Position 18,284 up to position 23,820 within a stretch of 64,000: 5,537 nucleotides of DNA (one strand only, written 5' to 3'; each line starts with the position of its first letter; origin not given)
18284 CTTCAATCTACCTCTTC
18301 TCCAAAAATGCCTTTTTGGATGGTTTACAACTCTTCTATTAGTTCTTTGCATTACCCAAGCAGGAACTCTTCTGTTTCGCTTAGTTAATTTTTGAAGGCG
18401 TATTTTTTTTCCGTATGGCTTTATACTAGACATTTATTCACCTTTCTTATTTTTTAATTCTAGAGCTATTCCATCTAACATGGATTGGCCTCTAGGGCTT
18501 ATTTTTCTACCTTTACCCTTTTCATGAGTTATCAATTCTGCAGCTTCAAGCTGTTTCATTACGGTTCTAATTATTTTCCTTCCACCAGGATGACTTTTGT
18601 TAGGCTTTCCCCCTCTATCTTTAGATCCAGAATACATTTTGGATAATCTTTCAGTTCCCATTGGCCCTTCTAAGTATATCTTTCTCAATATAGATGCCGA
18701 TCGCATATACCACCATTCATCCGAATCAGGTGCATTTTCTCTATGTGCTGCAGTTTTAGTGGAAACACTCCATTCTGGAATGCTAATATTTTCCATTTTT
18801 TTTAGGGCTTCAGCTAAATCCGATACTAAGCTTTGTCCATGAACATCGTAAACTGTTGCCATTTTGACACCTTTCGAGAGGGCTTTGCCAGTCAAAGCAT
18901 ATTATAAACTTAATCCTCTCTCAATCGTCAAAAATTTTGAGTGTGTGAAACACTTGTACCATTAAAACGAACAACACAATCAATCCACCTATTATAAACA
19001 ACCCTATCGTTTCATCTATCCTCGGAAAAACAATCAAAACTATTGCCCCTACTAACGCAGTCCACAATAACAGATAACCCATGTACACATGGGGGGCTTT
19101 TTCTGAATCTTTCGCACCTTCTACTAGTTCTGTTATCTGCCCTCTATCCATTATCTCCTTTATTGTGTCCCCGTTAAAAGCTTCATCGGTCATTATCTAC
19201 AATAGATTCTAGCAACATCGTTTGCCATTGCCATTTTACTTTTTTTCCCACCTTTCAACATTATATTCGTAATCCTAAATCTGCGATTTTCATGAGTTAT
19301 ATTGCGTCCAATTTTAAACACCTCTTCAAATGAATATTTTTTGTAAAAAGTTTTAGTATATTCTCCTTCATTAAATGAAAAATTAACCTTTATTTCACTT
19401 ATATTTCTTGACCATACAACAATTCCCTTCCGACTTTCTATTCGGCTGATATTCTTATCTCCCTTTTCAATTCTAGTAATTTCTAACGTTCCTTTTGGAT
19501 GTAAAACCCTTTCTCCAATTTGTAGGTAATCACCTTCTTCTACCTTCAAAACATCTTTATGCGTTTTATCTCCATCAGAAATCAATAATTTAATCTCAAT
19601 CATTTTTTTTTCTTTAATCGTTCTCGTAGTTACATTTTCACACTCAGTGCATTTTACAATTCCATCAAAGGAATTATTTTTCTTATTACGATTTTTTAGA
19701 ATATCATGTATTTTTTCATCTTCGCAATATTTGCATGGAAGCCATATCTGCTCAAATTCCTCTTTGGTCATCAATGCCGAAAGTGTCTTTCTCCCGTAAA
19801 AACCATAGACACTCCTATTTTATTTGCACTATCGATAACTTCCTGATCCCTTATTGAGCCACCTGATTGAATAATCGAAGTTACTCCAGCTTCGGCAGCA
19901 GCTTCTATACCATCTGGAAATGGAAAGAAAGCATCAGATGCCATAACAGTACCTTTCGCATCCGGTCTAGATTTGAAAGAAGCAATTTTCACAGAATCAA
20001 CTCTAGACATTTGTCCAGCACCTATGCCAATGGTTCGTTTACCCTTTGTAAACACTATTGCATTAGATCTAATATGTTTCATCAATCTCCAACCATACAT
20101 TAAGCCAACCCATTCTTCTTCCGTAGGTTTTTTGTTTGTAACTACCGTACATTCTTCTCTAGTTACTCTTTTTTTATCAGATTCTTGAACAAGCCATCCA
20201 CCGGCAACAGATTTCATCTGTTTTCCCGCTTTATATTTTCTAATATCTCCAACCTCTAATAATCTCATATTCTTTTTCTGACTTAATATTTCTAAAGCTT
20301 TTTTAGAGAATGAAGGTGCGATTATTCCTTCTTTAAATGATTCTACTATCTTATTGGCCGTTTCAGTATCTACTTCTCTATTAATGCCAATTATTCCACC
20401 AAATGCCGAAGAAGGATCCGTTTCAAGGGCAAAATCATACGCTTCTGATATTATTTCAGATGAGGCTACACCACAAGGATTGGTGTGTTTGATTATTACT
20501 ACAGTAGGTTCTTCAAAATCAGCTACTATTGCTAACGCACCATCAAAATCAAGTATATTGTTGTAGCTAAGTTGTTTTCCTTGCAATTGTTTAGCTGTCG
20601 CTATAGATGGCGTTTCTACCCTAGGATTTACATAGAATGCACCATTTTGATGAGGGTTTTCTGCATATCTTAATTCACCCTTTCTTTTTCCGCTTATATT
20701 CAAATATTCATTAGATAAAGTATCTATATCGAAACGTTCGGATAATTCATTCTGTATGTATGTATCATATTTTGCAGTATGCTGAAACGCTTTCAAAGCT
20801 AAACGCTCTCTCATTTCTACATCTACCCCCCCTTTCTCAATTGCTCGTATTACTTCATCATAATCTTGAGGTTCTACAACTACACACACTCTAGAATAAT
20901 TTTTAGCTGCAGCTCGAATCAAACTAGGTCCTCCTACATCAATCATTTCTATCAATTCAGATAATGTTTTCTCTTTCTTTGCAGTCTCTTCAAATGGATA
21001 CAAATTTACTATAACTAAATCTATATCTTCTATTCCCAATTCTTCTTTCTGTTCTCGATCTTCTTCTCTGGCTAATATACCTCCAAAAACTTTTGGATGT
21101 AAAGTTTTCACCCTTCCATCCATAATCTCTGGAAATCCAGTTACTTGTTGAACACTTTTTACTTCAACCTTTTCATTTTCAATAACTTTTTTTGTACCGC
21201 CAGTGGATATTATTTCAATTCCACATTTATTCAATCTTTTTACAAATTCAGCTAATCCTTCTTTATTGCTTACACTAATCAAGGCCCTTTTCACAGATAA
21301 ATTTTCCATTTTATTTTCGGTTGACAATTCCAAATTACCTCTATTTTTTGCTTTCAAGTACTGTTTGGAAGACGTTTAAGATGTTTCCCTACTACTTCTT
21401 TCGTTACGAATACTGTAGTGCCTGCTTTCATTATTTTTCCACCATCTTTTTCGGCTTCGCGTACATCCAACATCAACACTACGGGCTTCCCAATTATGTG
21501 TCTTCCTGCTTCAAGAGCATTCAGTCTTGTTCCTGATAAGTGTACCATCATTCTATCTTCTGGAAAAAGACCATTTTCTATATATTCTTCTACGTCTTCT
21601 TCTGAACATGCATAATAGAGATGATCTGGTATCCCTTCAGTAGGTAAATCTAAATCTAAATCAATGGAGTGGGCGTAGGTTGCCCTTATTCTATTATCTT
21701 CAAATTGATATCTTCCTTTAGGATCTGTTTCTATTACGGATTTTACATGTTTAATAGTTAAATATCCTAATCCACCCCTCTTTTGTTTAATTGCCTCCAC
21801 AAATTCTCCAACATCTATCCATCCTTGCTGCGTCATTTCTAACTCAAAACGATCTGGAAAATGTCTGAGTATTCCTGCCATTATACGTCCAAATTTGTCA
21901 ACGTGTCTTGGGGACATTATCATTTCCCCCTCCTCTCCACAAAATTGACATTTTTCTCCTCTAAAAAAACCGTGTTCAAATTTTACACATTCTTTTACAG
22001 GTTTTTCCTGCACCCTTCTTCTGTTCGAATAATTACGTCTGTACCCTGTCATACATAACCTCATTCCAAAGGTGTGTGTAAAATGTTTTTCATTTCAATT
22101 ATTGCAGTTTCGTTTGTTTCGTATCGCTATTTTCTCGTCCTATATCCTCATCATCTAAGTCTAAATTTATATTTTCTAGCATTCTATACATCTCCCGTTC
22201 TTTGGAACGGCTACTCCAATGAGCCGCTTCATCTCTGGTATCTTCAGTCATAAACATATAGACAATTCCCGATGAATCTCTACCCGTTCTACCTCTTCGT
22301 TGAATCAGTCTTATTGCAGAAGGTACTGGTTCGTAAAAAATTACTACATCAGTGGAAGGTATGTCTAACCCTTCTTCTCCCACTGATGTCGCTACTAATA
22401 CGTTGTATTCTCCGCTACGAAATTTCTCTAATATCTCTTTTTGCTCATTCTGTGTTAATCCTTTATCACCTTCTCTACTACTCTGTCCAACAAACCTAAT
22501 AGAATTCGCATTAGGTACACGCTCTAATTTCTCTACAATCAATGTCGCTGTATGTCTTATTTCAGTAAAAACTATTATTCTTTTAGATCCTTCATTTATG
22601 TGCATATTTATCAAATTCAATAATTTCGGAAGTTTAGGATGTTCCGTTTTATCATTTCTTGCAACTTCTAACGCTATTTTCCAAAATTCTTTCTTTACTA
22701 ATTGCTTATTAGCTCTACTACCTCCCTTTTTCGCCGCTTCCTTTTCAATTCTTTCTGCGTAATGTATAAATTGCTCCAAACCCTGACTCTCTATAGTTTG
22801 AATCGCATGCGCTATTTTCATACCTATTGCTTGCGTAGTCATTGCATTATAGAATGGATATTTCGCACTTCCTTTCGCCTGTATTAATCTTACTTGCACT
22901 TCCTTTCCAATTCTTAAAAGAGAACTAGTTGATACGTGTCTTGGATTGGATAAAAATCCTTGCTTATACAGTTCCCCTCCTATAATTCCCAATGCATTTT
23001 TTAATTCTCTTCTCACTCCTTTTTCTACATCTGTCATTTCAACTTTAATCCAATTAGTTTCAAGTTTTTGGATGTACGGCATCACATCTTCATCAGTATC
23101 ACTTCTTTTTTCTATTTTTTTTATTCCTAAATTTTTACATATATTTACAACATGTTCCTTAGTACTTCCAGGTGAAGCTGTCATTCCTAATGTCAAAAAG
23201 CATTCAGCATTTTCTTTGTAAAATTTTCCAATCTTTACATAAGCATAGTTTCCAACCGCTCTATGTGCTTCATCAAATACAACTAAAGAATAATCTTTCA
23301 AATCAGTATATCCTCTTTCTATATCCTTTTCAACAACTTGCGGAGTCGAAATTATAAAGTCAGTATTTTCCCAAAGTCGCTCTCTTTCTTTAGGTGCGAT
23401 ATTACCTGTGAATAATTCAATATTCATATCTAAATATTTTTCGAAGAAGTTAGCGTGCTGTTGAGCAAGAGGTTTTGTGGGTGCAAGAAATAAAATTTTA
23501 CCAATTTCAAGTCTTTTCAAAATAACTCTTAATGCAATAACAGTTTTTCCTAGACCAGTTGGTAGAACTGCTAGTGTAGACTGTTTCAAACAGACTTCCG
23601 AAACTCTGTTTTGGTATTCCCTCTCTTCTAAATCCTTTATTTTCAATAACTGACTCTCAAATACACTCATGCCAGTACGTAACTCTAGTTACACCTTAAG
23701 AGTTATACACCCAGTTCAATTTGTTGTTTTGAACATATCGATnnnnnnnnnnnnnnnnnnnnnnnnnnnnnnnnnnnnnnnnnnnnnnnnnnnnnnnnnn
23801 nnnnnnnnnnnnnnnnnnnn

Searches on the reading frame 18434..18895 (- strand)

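Call 8: search_protein_families(library=pfam, proteins=[window:18434-18895:-], max_evalue=0.001)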
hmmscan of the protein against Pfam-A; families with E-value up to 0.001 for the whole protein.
window:18434-18895:- (153 aa): 1 family
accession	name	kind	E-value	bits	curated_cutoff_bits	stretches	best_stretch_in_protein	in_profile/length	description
PF01090.25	Ribosomal_S19e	-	9e-49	165.2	29.4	1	14-149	1-136/137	Ribosomal protein S19e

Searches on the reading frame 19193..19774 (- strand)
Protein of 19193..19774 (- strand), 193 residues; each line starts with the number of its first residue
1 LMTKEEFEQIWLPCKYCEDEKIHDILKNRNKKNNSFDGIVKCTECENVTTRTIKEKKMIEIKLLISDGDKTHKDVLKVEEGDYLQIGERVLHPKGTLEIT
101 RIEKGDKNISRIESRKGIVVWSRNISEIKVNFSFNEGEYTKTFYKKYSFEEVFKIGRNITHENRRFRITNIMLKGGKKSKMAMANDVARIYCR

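Call 8: search_protein_families(library=pfam, proteins=[window:19193-19774:-], max_evalue=0.001)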
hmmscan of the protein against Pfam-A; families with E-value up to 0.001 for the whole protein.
window:19193-19774:- (193 aa): 1 family
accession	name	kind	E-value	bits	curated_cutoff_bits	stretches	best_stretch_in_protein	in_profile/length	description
PF19769.4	CPxCG_zf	-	3.9e-34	118.5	27.2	1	14-192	1-182/183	CPxCG-related zinc finger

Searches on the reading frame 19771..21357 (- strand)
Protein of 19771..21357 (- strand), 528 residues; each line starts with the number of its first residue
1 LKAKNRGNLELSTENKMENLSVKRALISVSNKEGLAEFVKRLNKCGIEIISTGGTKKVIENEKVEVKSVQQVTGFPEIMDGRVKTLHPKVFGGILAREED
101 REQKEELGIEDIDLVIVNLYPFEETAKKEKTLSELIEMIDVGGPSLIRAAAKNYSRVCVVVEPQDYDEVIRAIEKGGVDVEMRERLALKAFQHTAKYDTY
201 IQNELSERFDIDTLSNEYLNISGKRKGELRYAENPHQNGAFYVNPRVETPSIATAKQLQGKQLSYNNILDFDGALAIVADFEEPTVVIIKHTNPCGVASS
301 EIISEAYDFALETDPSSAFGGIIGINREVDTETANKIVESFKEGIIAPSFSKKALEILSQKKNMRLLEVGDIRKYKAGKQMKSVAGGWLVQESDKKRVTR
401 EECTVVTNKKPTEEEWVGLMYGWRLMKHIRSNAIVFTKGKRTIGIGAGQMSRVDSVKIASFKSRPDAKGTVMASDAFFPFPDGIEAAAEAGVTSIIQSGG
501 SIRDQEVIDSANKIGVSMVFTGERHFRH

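Call 8: search_protein_families(library=pfam, proteins=[window:19771-21357:-], max_evalue=0.001)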
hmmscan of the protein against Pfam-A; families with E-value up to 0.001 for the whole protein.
window:19771-21357:- (528 aa): 2 families
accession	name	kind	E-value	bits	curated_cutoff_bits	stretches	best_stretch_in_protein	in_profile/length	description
PF01808.24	AICARFT_IMPCHas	-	1.8e-119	399.3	25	1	150-460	1-309/311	AICARFT/IMPCHase bienzyme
PF02142.27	MGS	-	2.3e-22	79.3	24.1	1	34-144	1-93/94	MGS-like domain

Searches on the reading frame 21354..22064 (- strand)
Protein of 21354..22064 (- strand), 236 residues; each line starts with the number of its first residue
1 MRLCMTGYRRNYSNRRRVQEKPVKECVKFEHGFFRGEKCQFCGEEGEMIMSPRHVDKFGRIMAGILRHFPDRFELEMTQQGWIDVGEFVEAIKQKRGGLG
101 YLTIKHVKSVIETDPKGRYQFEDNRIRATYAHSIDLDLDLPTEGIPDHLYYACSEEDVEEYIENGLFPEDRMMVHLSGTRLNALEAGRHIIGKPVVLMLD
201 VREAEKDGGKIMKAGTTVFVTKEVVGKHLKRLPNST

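Call 8: search_protein_families(library=pfam, proteins=[window:21354-22064:-], max_evalue=0.001)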
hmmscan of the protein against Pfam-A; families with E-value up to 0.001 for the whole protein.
window:21354-22064:- (236 aa): 1 family
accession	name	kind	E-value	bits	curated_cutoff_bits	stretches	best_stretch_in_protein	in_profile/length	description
PF01885.22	PTS_2-RNA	-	2.7e-24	86.6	26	1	57-222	5-176/177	RNA 2'-phosphotransferase, Tpt1 / KptA family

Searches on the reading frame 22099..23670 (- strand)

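Call 8: search_protein_families(library=pfam, proteins=[window:22099-23670:-], max_evalue=0.001)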
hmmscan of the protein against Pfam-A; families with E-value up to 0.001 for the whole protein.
window:22099-23670:- (523 aa): 5 families
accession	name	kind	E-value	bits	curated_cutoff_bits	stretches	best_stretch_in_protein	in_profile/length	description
PF00271.37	Helicase_C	-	1.4e-26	93.3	23.5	1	349-464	5-108/110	Helicase conserved C-terminal domain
PF00270.35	DEAD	-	4.4e-24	85.5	26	1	18-168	2-161/167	DEAD/DEAH box helicase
PF04851.21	ResIII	-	1.1e-20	74.7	22.5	1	15-167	3-162/164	Type III restriction enzyme, res subunit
PF21210.2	RNA_helicase_helical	-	2.1e-11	44.3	27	1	242-328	20-101/108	Putative ATP-dependent RNA helicase, helical bundle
PF22590.2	Cas3-like_C_2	-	5.4e-06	27.1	27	1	363-465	4-104/106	CRISPR-associated nuclease/helicase Cas3, C-terminal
